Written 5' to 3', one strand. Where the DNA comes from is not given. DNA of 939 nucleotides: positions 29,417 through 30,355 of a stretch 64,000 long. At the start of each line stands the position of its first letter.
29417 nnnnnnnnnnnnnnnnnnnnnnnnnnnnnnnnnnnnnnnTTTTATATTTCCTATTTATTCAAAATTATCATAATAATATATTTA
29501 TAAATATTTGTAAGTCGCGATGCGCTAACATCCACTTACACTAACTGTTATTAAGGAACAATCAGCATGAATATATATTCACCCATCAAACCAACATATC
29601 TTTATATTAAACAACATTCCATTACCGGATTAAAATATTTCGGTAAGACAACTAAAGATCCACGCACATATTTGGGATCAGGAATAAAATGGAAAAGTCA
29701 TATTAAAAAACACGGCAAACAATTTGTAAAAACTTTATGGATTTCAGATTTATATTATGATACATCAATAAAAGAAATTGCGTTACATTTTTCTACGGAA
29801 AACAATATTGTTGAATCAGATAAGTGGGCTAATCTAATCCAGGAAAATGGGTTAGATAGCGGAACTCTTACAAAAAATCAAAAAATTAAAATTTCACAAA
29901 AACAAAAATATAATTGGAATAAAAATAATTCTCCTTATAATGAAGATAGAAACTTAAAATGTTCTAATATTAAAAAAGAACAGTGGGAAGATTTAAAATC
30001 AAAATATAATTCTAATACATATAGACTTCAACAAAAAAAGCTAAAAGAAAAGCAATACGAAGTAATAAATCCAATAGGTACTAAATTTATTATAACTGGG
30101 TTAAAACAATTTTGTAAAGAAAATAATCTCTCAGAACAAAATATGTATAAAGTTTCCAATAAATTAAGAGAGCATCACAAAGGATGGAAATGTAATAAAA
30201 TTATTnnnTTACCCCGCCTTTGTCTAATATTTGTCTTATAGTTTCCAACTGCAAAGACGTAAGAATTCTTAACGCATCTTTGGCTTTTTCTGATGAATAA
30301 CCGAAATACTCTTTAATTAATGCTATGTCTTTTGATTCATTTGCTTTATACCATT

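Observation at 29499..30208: Free-standing GIY-YIG endonuclease gene preceded by late promoter plus RBS-proximal hairpin (T4 seg/I-TevI-like translational control)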

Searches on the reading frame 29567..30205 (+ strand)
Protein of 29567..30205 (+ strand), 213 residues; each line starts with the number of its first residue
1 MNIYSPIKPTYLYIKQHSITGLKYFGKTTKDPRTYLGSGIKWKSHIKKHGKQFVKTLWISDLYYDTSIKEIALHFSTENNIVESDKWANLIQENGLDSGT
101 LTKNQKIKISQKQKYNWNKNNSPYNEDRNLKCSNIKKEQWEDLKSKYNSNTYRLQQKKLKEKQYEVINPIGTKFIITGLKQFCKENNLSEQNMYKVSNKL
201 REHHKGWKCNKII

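Call 3: search_protein_families(library=pfam, proteins=[window:29567-30205:+], max_evalue=0.1)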
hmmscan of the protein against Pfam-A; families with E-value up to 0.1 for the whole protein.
window:29567-30205:+ (213 aa): 2 families
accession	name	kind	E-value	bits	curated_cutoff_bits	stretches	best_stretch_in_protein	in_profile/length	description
PF21698.3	Spo16_C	-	0.016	15.4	27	0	180-193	13-26/43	Spo16 protein, C-terminal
PF25032.1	N-HEAT_ATR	-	0.043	12.8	27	1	65-197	388-516/547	Serine/threonine-protein kinase ATR, N-HEAT region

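Call 4: search_protein_families(library=phrogs, proteins=[window:29567-30205:+], max_evalue=0.01)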
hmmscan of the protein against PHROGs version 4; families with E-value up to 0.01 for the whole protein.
window:29567-30205:+ (213 aa): 2 families
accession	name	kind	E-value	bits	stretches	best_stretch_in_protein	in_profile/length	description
phrog_2081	-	DNA, RNA and nucleotide metabolism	1.5e-09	38.5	1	156-209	191-248/433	HNH endonuclease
phrog_9710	-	unknown function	0.0045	18.1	0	155-200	6-51/95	-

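Call 6: search_protein_families(library=ncbifam, proteins=[window:29567-30205:+], max_evalue=10)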
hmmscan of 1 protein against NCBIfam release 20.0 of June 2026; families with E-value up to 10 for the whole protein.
window:29567-30205:+ (213 aa): 0 families

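Call 8: search_dna_similar(query=window:29567-30205:+, collection=phages, mode=protein, max_rows=40, max_evalue=0.001)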
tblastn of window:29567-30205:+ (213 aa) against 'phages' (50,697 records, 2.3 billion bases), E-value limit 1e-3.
Records with a match: 68; places in all: 71; records where one place covers at least 80% of the query: 2.
Best place of each record, by identity: <60% 68.
By first word of the organism name: Vibrio 41; Escherichia 8; Klebsiella 5; Synechococcus 5; Rhizobium 4; Lelliottia 2; Salmonella 2; Vectrevirus 1.
By host as written in the record: - 37; Escherichia coli O18ac:K1:H7 ColV+ 4; Synechococcus sp. MW02 4; Rhizobium leguminosarum 2; Vibrio alginolyticus CECT 521 2; Lelliottia sp. GL2 2; Vibrio lentus 2; Vibrio parahaemolyticus V2 2; and 13 more.
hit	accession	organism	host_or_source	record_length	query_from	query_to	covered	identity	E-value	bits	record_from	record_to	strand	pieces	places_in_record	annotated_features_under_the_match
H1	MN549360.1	Rhizobium phage RL38J1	Rhizobium leguminosarum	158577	11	207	92%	23.9%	8e-6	52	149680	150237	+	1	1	homing endonuclease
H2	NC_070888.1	Rhizobium phage RL38J1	Rhizobium leguminosarum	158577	11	207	92%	23.9%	8e-6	52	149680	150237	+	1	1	homing endonuclease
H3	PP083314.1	Vibrio phage VB_VaC_SRILMA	Vibrio alginolyticus CECT 521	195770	12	102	43%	47.0%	3e-14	76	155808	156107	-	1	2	hypothetical protein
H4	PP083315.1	Vibrio phage VB_VaC_TDDLMA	Vibrio alginolyticus CECT 521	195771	12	102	43%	47.0%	3e-14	76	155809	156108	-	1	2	hypothetical protein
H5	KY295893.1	Escherichia phage vB_EcoP_D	Escherichia coli O18ac:K1:H7 ColV+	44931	116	207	43%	34.3%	7e-8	58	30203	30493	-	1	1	homing endonuclease | terminase large subunit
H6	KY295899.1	Escherichia phage vB_EcoP_R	Escherichia coli O18ac:K1:H7 ColV+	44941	116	207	43%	34.3%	7e-8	58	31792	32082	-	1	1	homing endonuclease | terminase large subunit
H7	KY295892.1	Escherichia phage vB_EcoP_C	Escherichia coli O18ac:K1:H7 ColV+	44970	116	207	43%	34.3%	7e-8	58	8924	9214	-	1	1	homing endonuclease | putative large terminase subunit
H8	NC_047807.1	Escherichia phage vB_EcoP_C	Escherichia coli O18ac:K1:H7 ColV+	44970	116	207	43%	34.3%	7e-8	58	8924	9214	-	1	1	homing endonuclease | terminase large subunit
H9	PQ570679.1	Klebsiella phage Kpp-61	Klebsiella pneumoniae type K1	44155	116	207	43%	34.3%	9e-8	57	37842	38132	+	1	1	homing endonuclease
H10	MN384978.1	Escherichia phage vB_EcolP_P433.1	Escherichia coli P433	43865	116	207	43%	34.3%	9e-8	57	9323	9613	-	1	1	homing endonuclease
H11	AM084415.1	Escherichia phage K1E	-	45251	116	207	43%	34.3%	9e-8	57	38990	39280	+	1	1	40.5: gp40.5 protein | 40B: gp40B protein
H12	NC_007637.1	Escherichia phage K1E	Escherichia coli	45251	116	207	43%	34.3%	9e-8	57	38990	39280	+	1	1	40.5: putative homing endonuclease | 40B: terminase large subunit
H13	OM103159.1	Klebsiella phage KpnP_VR702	Klebsiella pneumoniae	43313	116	207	43%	34.3%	2e-7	56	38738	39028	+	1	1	homing endonuclease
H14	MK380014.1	Klebsiella phage K1-ULIP33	Klebsiella pneumoniae SB4385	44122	116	207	43%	34.3%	2e-6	54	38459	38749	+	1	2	homing endonuclease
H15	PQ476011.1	Escherichia phage PhiNW-E1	Escherichia coli K1 LU_100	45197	117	207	43%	34.7%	1e-7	57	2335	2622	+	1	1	record has no annotation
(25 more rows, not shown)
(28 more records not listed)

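Call 9: find_homologous_proteins(query=window:29567-30205:+, max_evalue=0.001)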
Query window:29567-30205:+ (213 aa): 1255 proteins with E <= 0.001 among 1325 candidates; the best 120 are listed.
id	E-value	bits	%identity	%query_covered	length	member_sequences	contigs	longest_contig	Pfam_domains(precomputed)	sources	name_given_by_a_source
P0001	1.1e-137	475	100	100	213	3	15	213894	-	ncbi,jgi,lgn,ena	jgi:hypothetical protein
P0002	4.4e-48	182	46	100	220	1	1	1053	-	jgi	jgi:hypothetical protein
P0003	4.4e-48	182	41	100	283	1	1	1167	-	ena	-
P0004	9.7e-48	181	46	99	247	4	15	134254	-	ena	-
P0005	1.8e-46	177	63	63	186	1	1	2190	-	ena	-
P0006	1.9e-46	177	64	63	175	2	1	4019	-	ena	-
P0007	3.6e-46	176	61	63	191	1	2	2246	-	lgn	-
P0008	9.3e-46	174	61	65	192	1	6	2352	PF07460.17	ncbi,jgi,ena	jgi:hypothetical protein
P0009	1.9e-45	173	59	66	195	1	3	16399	PF07460.17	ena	-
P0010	3.0e-45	173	66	56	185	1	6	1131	-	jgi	jgi:hypothetical protein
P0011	3.1e-45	173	73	51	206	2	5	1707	-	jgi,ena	jgi:hypothetical protein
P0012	4.1e-45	172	68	56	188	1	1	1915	-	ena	-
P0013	4.9e-45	172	49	97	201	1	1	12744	-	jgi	jgi:hypothetical protein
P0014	5.2e-45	172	76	50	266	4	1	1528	-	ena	-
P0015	1.3e-44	171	66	59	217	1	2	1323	PF07460.17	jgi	-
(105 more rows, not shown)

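Call 12: find_encoding_contigs(protein=P0001, flank=6000, max_places=10)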
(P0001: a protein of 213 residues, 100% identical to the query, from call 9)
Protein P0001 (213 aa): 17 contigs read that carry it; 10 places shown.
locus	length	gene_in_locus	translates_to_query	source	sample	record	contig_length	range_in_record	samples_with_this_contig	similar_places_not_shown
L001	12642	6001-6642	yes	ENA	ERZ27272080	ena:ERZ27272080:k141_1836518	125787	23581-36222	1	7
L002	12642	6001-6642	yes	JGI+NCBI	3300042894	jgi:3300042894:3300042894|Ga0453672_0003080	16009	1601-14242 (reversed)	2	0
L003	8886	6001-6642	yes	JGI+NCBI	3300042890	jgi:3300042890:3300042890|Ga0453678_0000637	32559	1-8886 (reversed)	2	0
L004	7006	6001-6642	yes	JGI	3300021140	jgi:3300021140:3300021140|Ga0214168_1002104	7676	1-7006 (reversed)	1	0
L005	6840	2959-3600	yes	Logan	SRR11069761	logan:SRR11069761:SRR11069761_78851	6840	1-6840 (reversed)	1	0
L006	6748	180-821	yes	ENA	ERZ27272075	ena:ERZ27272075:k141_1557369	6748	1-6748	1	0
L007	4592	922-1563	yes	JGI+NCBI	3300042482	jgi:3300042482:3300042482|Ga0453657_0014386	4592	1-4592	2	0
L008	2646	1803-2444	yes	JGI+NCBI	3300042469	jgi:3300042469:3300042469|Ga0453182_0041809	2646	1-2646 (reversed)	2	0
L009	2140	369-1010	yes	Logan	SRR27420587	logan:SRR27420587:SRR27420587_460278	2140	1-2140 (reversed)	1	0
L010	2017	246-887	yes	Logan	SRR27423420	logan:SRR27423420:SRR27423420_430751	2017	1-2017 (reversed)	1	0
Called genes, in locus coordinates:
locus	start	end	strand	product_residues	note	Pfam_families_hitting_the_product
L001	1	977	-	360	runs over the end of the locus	PF00154:RecA_N (weak), PF21134:T4_UVSX_C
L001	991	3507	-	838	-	PF03104:DNA_pol_B_exo1, PF00136:DNA_pol_B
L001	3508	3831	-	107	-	-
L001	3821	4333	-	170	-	PF00383:dCMP_cyt_deam_1, PF14437:MafB19-deam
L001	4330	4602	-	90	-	-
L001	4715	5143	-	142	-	PF00011:HSP20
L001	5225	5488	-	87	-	PF05488:PAAR_motif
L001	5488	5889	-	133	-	PF01818:Translat_reg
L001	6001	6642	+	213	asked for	-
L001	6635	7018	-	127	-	PF16790:Phage_clamp_A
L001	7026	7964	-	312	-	PF03215:Rad17 (weak), PF13173:AAA_14 (weak), PF13401:AAA_22 (faint), PF00004:AAA, PF13177:DNA_pol3_delta2, PF21328:Gp44_lid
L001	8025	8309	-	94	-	PF11126:Phage_DsbA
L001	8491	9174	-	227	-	PF02916:DNA_PPF (weak), PF09116:gp45-slide_C (weak)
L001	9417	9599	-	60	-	-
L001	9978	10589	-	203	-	PF21448:DNMK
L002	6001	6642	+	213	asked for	-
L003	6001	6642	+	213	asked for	-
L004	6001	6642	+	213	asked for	-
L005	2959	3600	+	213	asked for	-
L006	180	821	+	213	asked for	-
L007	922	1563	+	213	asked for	-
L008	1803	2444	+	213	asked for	-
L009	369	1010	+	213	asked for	-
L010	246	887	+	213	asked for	-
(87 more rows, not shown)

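Call 19: search_solved_structures(query=A2, max_evalue=10, show_alignments=3)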
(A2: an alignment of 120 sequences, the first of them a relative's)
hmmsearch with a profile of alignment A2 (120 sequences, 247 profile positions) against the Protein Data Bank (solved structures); distinct sequences matched with E-value up to 10: 0.

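Call 20: search_protein_families(library=pfam, alignment_id=A2, max_evalue=0.01)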
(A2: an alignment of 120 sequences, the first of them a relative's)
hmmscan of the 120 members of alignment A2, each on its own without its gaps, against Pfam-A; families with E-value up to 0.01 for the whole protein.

A. member 1, P0001 (213 aa): 0 families

B. families by the number of members that match (of 120 scanned): 11 families
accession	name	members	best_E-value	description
PF07460.16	NUMOD3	59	3.1e-24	NUMOD3 motif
PF01541.30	GIY-YIG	10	0.00029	GIY-YIG catalytic domain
PF22083.2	I-HmuI_NUMOD-like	6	3e-05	DNA endonuclease I-HmuI-like, NUMOD-like domain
PF24308.1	DUF7487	5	1.1e-28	Family of unknown function (DUF7487)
PF02362.26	B3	2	0.0027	B3 DNA binding domain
PF23550.1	zf_Tbcl_Rhp7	1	0.0024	DNA repair protein rhp7 treble clef domain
PF01873.23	eIF-5_eIF-2B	1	0.003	Domain found in IF2B/IF5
PF08343.15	RNR_N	1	0.0031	Ribonucleotide reductase N-terminal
PF14371.13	DUF4412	1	0.0039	Domain of unknown function (DUF4412)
PF05112.17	Baculo_p47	1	0.0044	Baculovirus P47 protein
PF22891.2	KH_PNO1_2nd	1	0.0081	Eukaryotic type KH-domain (KH-domain type I) (327.11.2)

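Call 22: predict_structure(alignment_id=A2)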
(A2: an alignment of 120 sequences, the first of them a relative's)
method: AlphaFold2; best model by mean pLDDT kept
length: 213 residues; sequences in the alignment: 120
mean_pLDDT: 89.6   pTM: 0.52
mean pLDDT of the five models: 89.6, 89.0, 86.9, 86.4, 86.0
residues with pLDDT >= 90: 153; 70-90: 34; 50-70: 26; < 50: 0
segments of 3 or more residues with pLDDT < 50: none
pLDDT, mean of each block of 10 residues (from residue 1): 93 98 98 97 98 98 97 97 97 83 86 89 65 57 68 77 96 96 97 98 98 91
secondary structure, 60 per line:
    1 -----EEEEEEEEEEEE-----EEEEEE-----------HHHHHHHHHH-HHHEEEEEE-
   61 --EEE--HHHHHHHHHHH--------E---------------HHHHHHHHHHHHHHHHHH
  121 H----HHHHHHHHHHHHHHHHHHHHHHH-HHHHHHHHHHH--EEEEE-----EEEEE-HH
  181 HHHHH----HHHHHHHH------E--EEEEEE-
elements in order: E6-17 E23-28 H40-49 E54-59 E63-65 H68-78 H103-121 H126-148 H150-160 E163-167 E173-177 H179-185 H190-197 E207-212

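Call 25: fold_search(model_id=the predicted structure, library=pdb)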
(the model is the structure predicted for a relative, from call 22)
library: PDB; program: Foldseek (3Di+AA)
matches with E <= 10: 133; with E <= 0.001: 1
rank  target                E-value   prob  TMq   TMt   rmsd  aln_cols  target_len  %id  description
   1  1u3e_M                9.3e-05  1.00  0.29  0.35   3.9        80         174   28  DNA binding and cleavage by the HNH homing endonuclease I-HmuI (released 2004-08-31)
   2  9kja                  9.0e-03  1.00  0.22  0.62   2.2        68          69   18  Anti-CRISPR protein AcrVA3 (released 2025-11-12)
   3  2zci_B                1.6e+00  0.28  0.14  0.05   6.3        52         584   17  Structure of a GTP-dependent bacterial PEP-carboxykinase from Corynebacterium glutamicum (released 2008-04-15)
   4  3dt2                  2.1e+00  0.20  0.13  0.05   4.4        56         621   14  The structure of rat cytosolic PEPCK in complex with oxalate and GTP (released 2008-08-26)
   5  4wpv                  2.2e+00  0.21  0.14  0.05   6.0        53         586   11  Crystal Structure of E83A mutant of Mtb PEPCK in complex with Zn2+ and phosphate ion (released 2015-11-04)
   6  3ir9_B                2.2e+00  0.14  0.19  0.24   5.9        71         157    8  C-terminal domain of Peptide Chain Release Factor from Methanosarcina mazei. (released 2009-09-01)
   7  9e32                  2.7e+00  0.16  0.14  0.05   4.9        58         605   17  Holo Polaromonas naphthalenivorans phosphoenolpyruvate carboxykinase (released 2025-10-29)
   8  6p5o                  3.1e+00  0.14  0.13  0.05   6.4        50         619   18  The structure of rat cytosolic PEPCK in complex with 3-(carboxymethylthiol)-picolinic acid (released 2019-09-18)
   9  8f3k                  3.1e+00  0.12  0.15  0.25   6.1        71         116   17  Anti-CRISPR protein AcrIIC5 inhibits CRISPR-Cas9 by acting as a DNA mimic (released 2023-03-08)
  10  4ic7_B                3.1e+00  0.12  0.15  0.23   7.7        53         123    4  Crystal structure of the ERK5 kinase domain in complex with an MKK5 binding fragment (released 2013-02-13)
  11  4gnl                  3.3e+00  0.16  0.13  0.05   4.5        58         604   16  Structure of rat cytosolic PEPCK Ld_2g in complex with PEP and GDP (released 2013-07-03)
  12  9e33                  3.3e+00  0.15  0.14  0.05   4.9        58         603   17  Polaromonas naphthalenivorans phosphoenolpyruvate carboxykinase in complex with PEP (C2221) (released 2025-10-29)
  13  2npt_C                3.3e+00  0.11  0.15  0.26   7.8        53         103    4  Crystal Structure of the complex of human mitogen activated protein kinase kinase 5 phox domain (MAP2K5-phox) with hum (released 2006-11-28)
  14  5fh2                  3.5e+00  0.14  0.12  0.05   4.5        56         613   14  The structure of rat cytosolic PEPCK variant E89Q in complex with GTP (released 2016-11-09)
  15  4wpu                  3.5e+00  0.13  0.12  0.05   4.6        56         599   11  Crystal Structure of E83A mutant of Mtb PEPCK in complex with PEP and GDP (released 2015-11-04)
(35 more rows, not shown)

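Call 29: find_related_loci(query=A1, collection=viral_contigs, flank=2500)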
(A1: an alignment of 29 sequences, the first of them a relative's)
Query A1 (213 aa) in viral_contigs; peptide patterns used: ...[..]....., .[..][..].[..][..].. (x = any residue, [..] = any of these).
599 stretches matched a pattern (row limit reached: there are more); 522 encode a relative of the query (tblastn E <= 1e-3); the best 80 are kept; 80 distinct loci.
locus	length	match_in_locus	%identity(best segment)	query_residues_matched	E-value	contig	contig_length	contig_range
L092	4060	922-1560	100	1-213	5e-143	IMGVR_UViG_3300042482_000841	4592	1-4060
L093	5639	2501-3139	100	1-213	6e-141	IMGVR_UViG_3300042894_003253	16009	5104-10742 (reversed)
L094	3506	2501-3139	100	1-213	3e-143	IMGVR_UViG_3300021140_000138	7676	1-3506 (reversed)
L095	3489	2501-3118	48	1-213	1e-51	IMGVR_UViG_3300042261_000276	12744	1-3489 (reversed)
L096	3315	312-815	51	2-185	6e-48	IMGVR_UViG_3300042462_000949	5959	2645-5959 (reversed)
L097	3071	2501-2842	68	1-114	1e-47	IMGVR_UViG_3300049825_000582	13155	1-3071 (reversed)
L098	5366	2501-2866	63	1-123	1e-46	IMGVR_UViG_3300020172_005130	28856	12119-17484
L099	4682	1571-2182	43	4-212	4e-46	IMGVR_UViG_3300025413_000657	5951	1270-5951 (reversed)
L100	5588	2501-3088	46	4-212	6e-46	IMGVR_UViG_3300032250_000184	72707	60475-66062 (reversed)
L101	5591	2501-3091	45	7-212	8e-46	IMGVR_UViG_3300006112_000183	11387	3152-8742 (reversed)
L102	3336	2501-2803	74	1-100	1e-45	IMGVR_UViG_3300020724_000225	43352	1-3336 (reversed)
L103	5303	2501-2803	74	1-100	1e-45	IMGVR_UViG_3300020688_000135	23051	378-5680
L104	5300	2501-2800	75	2-100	1e-45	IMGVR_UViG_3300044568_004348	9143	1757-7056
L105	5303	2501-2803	74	1-100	1e-45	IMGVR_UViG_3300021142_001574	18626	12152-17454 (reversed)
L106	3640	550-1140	45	7-212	8e-46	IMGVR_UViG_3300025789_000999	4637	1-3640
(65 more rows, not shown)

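Call 46: get_annotated_region(hit=H3, flank=2000)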
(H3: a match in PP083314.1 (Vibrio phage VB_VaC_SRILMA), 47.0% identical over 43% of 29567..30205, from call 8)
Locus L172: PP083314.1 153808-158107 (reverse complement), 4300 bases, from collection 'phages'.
description: Vibrio phage VB_VaC_SRILMA, complete genome.
organism: Vibrio phage VB_VaC_SRILMA (NCBI taxid 3133107)
taxonomy: Viruses; Duplodnaviria; Heunggongvirae; Uroviricota; Caudoviricetes
host: Vibrio alginolyticus CECT 521; source: water samples collected in Ilhavo channel; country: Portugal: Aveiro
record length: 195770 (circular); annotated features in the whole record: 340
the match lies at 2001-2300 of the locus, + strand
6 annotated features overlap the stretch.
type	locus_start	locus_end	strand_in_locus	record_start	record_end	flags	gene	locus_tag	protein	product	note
CDS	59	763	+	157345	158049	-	-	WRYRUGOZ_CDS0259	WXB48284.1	DNA polymerase processivity factor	-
CDS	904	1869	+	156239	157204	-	-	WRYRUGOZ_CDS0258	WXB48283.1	single strand DNA binding protein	-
CDS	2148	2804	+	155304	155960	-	-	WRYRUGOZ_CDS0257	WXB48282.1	hypothetical protein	-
CDS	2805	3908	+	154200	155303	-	-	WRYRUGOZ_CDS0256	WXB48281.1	exonuclease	-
CDS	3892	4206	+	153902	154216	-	-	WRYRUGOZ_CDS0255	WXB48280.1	hypothetical protein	-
CDS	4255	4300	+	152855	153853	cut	-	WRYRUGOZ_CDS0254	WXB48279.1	DNA primase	-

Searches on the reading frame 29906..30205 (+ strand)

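Call 7: search_protein_families(library=pfam, proteins=[window:29906-30205:+], max_evalue=10)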
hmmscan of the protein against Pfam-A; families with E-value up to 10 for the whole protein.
seq(100 aa): 2 families
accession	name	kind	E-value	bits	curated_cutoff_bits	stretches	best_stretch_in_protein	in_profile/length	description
PF02362.26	B3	-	0.073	13.4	30.1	1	35-81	33-81/101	B3 DNA binding domain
PF12686.12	DUF3800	-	0.094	13.8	21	1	21-91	30-99/149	Protein of unknown function (DUF3800)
